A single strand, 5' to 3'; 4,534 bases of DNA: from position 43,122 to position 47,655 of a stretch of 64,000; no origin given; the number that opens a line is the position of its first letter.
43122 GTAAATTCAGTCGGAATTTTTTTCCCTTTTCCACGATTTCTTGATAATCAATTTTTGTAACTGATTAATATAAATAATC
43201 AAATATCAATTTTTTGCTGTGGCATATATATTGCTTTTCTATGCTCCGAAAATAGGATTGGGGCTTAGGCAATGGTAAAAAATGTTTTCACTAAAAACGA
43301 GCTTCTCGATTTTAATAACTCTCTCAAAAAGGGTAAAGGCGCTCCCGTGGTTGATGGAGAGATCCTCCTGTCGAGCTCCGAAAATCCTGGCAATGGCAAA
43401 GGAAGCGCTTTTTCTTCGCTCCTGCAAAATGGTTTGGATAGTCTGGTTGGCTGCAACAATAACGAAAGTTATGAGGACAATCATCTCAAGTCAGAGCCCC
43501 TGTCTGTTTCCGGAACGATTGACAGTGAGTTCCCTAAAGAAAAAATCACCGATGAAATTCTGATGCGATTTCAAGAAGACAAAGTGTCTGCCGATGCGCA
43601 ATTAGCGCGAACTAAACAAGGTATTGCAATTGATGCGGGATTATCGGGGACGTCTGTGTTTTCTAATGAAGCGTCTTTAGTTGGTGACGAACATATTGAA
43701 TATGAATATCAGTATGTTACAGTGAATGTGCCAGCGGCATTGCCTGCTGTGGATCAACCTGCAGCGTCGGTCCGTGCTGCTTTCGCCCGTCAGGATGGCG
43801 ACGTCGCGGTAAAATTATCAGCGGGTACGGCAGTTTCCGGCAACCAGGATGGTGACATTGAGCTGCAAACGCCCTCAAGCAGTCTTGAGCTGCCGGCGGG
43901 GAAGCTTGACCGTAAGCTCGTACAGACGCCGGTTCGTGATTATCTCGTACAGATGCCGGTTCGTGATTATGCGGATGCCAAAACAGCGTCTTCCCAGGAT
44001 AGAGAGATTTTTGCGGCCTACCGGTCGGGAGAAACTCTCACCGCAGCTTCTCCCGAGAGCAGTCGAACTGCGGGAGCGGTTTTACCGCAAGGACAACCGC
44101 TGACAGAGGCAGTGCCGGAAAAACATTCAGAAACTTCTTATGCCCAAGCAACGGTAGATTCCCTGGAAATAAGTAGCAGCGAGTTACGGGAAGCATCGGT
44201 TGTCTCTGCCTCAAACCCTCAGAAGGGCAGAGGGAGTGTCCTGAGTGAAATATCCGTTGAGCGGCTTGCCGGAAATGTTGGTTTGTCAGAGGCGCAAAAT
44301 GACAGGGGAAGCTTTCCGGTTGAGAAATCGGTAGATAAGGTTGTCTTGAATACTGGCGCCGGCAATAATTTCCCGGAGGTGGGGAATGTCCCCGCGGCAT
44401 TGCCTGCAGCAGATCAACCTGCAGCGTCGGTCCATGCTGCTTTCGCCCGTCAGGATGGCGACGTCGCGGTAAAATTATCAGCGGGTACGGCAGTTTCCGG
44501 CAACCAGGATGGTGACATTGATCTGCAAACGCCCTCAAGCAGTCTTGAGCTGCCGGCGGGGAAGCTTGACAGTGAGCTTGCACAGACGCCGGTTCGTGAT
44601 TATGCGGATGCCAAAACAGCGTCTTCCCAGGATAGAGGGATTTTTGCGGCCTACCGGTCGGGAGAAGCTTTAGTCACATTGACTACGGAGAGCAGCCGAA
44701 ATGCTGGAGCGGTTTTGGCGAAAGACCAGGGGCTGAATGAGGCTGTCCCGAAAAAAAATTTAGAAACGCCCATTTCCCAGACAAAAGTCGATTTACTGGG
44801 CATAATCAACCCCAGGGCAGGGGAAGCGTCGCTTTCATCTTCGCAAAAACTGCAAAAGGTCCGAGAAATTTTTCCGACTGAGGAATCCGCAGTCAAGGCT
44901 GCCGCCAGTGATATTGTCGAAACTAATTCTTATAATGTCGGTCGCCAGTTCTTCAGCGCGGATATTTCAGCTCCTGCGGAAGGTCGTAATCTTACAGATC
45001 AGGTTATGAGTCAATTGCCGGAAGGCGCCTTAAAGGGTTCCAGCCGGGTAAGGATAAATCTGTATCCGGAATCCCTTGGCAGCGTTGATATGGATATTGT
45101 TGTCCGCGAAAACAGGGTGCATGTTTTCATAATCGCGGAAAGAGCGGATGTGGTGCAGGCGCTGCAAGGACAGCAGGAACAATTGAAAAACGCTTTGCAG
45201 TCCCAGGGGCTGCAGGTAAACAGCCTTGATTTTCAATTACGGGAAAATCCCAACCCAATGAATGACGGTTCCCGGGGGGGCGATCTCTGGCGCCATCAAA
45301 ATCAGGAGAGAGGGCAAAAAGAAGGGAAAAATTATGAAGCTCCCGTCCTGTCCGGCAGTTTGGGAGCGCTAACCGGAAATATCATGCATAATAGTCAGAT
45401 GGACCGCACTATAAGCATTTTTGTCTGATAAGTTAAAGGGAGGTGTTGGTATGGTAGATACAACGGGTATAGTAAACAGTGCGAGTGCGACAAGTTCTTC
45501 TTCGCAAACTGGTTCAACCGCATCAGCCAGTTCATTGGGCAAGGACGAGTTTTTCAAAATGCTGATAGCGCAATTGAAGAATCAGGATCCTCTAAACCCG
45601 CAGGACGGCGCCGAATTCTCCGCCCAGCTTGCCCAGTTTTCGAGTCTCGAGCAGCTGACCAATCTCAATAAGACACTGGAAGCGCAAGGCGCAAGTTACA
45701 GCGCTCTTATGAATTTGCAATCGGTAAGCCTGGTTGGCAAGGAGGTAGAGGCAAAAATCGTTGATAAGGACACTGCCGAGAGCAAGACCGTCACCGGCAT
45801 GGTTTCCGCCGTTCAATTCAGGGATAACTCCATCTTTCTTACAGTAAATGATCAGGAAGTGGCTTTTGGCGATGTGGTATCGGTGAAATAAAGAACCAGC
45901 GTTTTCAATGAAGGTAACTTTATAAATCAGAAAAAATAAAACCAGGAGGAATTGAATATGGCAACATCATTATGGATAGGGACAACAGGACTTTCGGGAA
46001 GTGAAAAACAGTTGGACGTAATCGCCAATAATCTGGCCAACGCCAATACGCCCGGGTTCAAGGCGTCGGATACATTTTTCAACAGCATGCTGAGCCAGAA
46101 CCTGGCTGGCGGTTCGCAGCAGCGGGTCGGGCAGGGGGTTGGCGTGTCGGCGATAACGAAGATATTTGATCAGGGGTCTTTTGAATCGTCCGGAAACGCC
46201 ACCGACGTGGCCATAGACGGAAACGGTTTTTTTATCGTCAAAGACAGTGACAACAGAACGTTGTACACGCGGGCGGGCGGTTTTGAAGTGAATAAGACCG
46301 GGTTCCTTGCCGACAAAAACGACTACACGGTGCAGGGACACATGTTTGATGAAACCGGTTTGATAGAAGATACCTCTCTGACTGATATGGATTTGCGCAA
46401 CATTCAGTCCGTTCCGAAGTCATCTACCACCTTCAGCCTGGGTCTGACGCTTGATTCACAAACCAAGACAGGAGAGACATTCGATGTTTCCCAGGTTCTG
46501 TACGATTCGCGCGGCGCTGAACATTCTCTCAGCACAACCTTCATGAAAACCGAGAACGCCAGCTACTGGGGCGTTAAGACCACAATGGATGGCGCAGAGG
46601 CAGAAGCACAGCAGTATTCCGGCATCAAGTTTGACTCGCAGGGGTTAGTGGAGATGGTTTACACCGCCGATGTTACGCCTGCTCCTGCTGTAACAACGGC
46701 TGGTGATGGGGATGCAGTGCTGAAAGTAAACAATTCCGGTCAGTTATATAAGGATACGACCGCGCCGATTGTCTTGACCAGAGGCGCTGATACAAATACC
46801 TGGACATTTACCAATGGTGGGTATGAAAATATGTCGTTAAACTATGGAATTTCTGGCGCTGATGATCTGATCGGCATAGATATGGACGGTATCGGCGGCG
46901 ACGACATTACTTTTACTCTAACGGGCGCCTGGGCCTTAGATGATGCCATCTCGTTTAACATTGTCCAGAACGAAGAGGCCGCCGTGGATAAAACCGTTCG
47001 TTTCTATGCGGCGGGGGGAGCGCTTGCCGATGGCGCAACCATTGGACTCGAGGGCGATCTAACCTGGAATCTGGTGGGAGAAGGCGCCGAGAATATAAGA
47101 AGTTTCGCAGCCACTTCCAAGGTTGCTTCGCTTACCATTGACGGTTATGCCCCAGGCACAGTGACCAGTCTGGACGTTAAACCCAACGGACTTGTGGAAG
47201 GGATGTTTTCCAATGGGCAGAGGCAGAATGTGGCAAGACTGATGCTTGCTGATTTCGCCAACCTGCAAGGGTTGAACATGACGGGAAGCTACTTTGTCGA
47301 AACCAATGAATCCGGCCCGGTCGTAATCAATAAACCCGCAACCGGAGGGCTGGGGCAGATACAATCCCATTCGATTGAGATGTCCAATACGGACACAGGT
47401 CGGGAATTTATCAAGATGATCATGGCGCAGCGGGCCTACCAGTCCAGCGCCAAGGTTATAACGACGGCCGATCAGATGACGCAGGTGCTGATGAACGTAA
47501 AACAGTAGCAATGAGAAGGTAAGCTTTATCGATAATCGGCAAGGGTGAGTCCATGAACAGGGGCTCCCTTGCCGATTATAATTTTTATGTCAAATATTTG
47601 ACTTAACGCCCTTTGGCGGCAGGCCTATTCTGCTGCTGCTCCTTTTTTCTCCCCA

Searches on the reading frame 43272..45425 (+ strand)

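Call 10: search_protein_families(library=pfam, proteins=[window:43272-45425:+], max_evalue=0.00001)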
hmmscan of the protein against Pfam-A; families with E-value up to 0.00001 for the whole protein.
window:43272-45425:+ (718 aa): 1 family
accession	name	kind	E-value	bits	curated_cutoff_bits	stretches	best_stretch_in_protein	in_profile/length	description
PF02120.21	Flg_hook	-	1.2e-18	67.1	29.8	1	588-661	10-83/85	Flagellar hook-length control protein FliK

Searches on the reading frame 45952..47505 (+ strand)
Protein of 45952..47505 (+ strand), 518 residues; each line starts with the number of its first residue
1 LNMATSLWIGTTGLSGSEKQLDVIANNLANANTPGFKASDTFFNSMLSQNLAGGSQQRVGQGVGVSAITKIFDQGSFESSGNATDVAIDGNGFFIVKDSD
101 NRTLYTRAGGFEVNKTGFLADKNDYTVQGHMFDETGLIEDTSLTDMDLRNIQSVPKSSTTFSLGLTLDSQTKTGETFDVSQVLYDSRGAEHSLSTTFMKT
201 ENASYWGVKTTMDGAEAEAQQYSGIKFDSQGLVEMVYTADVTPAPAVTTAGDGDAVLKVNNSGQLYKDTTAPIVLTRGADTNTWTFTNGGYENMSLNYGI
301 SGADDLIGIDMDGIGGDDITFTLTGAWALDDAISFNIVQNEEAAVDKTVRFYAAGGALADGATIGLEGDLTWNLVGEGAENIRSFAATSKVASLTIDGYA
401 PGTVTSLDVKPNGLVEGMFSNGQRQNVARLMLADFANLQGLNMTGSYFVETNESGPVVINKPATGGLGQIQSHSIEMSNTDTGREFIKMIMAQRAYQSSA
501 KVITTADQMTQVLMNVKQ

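Call 10: search_protein_families(library=pfam, proteins=[window:45952-47505:+], max_evalue=0.00001)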
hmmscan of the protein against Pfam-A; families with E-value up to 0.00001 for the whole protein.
window:45952-47505:+ (518 aa): 4 families
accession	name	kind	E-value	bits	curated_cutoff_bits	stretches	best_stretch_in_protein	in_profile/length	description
PF22692.1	LlgE_F_G_D1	-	2.1e-13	50.7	27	1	87-137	1-44/64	Flagellar hook protein FlgE/F/G D1 domain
PF06429.18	Flg_bbr_C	-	3.7e-13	49.2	23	1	472-515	2-45/46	Flagellar basal body rod FlgEFG protein C-terminal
PF00460.25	Flg_bb_rod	-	5.2e-10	39.5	20.7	1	10-37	4-31/31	Flagella basal body rod protein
PF07559.19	FlgE_D2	-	3.2e-08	34.6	22.7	1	168-399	13-142/142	Flagellar basal body protein FlaE D2 domain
